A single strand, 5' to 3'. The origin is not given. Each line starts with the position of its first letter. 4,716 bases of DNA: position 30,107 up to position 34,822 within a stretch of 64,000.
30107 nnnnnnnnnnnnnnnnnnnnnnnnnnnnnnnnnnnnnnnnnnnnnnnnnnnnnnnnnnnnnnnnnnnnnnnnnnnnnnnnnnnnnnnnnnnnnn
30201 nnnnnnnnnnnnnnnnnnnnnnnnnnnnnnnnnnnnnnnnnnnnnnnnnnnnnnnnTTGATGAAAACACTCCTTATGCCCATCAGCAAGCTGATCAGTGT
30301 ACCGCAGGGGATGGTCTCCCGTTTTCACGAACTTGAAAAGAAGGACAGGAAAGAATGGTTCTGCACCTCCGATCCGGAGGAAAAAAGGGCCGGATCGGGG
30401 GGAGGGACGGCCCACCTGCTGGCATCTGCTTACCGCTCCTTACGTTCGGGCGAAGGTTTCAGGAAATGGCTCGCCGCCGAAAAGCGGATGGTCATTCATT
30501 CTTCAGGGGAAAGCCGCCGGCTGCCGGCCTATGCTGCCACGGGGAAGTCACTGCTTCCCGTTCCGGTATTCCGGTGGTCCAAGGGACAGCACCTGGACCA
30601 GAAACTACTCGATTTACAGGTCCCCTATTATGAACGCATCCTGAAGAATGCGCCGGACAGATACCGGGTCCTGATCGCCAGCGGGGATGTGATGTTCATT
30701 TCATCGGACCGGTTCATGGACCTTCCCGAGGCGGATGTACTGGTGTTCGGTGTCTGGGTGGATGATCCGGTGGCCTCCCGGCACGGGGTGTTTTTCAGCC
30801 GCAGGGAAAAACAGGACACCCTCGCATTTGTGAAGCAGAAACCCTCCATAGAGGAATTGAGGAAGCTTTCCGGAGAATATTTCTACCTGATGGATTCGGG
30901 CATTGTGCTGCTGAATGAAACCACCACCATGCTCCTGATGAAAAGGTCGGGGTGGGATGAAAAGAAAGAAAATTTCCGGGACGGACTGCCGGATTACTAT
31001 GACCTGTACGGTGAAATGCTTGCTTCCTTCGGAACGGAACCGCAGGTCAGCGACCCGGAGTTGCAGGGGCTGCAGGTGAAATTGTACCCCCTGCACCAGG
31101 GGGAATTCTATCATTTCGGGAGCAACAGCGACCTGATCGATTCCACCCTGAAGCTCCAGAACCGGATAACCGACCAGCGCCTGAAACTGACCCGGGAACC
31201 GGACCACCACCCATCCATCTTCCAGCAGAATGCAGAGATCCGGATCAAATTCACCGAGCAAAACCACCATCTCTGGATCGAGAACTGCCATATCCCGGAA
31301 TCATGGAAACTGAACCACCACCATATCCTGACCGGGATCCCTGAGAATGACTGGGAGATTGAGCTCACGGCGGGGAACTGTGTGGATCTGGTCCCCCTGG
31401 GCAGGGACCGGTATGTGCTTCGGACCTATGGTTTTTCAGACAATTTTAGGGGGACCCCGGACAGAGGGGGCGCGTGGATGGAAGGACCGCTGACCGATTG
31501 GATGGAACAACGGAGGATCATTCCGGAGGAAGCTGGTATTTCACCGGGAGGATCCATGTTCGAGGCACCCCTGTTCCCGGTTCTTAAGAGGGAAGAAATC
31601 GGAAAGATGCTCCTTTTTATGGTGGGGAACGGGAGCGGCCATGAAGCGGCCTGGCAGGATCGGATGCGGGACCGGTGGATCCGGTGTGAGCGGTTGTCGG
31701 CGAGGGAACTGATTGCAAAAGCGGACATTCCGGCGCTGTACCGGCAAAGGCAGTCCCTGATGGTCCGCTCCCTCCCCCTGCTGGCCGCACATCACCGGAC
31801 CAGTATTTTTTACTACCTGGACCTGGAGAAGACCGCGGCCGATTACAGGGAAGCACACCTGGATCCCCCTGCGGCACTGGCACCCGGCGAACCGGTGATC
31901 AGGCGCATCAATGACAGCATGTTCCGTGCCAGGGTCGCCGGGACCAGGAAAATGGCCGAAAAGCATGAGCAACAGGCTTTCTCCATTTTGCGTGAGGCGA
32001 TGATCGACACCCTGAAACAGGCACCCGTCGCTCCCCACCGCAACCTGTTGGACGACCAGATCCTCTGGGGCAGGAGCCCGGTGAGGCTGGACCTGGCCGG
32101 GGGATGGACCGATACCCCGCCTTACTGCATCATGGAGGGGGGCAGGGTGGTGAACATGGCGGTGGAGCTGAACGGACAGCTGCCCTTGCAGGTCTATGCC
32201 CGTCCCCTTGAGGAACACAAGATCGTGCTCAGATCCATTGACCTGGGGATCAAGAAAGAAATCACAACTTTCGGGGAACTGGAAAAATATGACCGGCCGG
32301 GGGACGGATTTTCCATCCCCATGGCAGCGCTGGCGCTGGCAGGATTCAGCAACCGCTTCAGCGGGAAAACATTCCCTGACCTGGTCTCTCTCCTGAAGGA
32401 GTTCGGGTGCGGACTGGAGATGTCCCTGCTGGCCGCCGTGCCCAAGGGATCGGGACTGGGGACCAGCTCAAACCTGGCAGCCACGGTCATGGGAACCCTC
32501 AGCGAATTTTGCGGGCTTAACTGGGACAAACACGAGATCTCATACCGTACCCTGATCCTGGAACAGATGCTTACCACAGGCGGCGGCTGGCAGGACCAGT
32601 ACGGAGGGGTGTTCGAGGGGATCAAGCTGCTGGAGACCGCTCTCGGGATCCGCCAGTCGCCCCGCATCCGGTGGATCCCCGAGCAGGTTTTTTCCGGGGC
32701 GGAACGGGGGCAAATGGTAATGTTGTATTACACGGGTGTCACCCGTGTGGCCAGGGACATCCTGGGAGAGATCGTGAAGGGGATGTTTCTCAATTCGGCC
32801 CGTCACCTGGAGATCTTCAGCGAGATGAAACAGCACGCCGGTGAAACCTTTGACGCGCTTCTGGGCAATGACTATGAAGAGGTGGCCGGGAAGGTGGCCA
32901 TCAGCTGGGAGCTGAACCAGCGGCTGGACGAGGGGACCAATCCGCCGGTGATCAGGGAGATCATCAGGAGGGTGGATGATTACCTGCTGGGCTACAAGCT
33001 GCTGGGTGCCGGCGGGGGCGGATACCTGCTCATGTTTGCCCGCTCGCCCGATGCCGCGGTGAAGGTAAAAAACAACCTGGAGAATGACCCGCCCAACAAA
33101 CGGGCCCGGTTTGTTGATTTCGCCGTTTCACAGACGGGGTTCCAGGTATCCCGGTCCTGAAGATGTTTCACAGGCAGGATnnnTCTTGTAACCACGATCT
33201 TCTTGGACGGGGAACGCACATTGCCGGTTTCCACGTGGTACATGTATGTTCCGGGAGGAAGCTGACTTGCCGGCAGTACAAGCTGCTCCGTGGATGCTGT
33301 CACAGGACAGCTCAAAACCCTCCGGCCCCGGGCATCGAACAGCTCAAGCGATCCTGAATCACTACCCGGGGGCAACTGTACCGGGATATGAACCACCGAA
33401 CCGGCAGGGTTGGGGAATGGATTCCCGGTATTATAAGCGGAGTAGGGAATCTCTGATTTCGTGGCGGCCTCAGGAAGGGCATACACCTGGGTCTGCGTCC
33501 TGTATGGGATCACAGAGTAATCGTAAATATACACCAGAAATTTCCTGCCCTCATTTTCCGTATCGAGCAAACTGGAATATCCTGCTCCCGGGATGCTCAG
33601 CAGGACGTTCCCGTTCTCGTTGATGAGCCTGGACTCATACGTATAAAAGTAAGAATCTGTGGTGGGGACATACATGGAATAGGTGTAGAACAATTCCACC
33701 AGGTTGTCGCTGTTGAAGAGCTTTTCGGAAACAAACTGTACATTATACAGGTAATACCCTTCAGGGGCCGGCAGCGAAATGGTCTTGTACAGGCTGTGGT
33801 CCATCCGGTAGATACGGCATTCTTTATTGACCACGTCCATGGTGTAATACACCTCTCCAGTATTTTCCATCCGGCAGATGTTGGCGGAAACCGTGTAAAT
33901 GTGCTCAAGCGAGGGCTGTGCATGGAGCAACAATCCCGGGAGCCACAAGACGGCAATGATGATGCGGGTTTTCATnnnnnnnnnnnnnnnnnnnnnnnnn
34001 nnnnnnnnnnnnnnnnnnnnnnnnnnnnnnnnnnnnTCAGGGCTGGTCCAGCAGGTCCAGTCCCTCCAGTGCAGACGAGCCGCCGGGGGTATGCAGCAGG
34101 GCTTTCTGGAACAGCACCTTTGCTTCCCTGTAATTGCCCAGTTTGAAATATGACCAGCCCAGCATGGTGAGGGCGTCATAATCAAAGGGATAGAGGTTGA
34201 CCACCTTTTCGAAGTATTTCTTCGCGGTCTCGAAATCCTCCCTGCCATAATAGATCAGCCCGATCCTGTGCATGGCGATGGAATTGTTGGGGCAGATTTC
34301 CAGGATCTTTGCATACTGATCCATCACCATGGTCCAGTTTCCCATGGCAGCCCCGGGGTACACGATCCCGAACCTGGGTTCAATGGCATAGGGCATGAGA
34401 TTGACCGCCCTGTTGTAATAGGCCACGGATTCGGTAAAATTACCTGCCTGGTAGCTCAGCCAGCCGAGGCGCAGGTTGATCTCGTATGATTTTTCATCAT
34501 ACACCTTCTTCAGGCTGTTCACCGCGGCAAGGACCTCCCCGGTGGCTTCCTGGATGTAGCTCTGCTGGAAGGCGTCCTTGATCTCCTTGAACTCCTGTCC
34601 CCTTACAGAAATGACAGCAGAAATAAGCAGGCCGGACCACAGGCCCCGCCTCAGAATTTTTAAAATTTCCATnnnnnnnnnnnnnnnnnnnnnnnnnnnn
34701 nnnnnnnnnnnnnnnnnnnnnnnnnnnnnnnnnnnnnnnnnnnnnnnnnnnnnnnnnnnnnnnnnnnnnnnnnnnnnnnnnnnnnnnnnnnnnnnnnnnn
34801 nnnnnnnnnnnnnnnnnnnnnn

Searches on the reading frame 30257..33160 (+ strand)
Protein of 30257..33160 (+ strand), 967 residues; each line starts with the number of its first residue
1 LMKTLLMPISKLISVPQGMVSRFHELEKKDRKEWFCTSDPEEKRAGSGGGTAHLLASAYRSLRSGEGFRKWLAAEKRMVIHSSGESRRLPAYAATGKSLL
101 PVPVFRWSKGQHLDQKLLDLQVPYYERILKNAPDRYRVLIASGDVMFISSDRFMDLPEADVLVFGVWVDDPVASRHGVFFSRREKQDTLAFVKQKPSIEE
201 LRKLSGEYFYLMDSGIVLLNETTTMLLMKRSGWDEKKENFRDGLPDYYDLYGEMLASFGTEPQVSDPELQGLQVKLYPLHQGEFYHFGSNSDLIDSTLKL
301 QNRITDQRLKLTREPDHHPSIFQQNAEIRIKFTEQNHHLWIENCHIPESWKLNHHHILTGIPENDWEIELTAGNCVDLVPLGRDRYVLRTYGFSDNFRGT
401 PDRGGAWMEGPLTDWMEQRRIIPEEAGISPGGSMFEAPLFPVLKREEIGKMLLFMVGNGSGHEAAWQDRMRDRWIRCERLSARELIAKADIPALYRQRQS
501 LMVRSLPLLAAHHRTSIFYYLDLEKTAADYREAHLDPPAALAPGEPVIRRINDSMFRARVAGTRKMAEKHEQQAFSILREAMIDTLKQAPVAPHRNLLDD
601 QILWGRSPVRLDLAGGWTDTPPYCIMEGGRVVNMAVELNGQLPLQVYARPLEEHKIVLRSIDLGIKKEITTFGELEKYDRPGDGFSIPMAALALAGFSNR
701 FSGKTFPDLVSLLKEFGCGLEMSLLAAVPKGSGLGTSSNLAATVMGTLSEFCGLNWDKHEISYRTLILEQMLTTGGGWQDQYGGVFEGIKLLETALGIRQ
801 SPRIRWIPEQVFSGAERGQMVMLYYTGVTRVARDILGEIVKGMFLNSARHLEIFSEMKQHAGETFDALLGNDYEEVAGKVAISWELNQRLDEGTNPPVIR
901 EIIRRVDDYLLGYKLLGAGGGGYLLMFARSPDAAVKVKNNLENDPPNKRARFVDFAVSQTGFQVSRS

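Call 3: search_protein_families(library=pfam, proteins=[window:30257-33160:+], max_evalue=0.01)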
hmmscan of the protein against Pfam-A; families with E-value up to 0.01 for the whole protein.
window:30257-33160:+ (967 aa): 3 families
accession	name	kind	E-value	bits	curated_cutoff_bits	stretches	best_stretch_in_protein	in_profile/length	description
PF07959.18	Fucose_pyrophosphorylase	-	5.1e-25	88.7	34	2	76-230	8-171/418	Fucose pyrophosphorylase domain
PF00288.32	GHMP_kinases_N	-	5e-10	39.9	22.3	1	712-787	10-86/87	GHMP kinases N terminal domain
PF08544.19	GHMP_kinases_C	-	3.1e-06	27.9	21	1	866-943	3-81/85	GHMP kinases C terminal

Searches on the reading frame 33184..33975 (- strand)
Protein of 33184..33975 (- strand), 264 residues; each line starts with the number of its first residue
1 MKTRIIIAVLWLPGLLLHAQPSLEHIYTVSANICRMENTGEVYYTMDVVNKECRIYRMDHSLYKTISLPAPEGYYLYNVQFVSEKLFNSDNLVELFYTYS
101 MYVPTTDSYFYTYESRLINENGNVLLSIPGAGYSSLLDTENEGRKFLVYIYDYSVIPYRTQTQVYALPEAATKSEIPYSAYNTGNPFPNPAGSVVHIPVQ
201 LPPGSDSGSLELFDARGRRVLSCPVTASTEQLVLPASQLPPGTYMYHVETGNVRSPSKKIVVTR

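Call 72: search_protein_families(library=pfam, proteins=[window:33184-33975:-], max_evalue=5)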
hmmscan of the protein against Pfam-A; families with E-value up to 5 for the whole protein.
seq(264 aa): 2 families
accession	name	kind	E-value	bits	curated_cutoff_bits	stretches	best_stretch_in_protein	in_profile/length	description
PF18962.6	Por_Secre_tail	-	8.8e-09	36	27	1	187-262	2-75/75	Secretion system C-terminal sorting domain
PF13860.13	FlgD_ig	-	0.18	12.3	27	1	197-250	14-75/79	FlgD Ig-like domain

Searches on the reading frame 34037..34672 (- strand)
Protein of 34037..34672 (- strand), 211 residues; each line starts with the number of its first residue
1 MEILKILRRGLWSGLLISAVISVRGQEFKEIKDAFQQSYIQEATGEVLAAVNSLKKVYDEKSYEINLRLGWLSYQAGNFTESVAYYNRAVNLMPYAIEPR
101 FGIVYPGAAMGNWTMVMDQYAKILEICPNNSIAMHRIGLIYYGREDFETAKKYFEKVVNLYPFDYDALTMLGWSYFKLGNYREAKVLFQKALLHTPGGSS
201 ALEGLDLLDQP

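Call 3: search_protein_families(library=pfam, proteins=[window:34037-34672:-], max_evalue=0.01)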
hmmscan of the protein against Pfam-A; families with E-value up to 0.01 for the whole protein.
window:34037-34672:- (211 aa): 19 families
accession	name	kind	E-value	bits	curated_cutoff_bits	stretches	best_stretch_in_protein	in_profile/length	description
PF07719.23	TPR_2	-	1.1e-23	81.8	27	3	166-196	2-32/34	Tetratricopeptide repeat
PF00515.34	TPR_1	-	1.8e-20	72.3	27.8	2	166-192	2-28/34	Tetratricopeptide repeat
PF13181.12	TPR_8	-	3.9e-17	61.3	25.7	2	133-162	3-32/34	Tetratricopeptide repeat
PF13174.12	TPR_6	-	4.3e-17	61.9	26.3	2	133-162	2-31/33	Tetratricopeptide repeat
PF13424.12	TPR_12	-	6.7e-13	49.1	30.1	2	133-192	5-72/77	Tetratricopeptide repeat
PF13431.12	TPR_17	-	7.1e-13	48.2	24.4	1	153-185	1-33/34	Tetratricopeptide repeat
PF13432.12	TPR_16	-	2.8e-12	47.3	32.7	2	137-191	3-57/65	Tetratricopeptide repeat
PF13374.12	TPR_10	-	4.1e-12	46.1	27.5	1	167-192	4-29/42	Tetratricopeptide repeat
PF14559.12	TPR_19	-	5.2e-11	43.1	25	1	144-197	4-57/68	Tetratricopeptide repeat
PF13428.12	TPR_14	-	3.3e-10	40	23.5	0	137-172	7-42/44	Tetratricopeptide repeat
PF22890.2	TPR_EMC2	-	5.9e-07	30.2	27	1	108-196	29-117/145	EMC2 TPR-like repeat domain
PF13414.12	TPR_11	-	2.9e-06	27.3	26.8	0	74-96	5-27/42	TPR repeat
PF23914.1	TPR_CcmH_CycH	-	8.6e-06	26.1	42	1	143-194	99-150/158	Cytochrome c-type biogenesis protein H TPR domain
PF13176.12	TPR_7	-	1.5e-05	25.1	27.9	0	167-195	1-31/36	Tetratricopeptide repeat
PF13371.12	TPR_9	-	3.6e-05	24.1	35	1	139-200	3-64/73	Tetratricopeptide repeat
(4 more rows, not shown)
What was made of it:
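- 34037..34672 (-): Secreted TPR protein, 211 aa. Pfam TPR families (call 3).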

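Call 70: search_protein_families(library=padloc, proteins=[window:34040-34672:-], max_evalue=0.01)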
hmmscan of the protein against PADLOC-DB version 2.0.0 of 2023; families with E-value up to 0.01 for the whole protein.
window:34040-34672:- (211 aa): 0 families
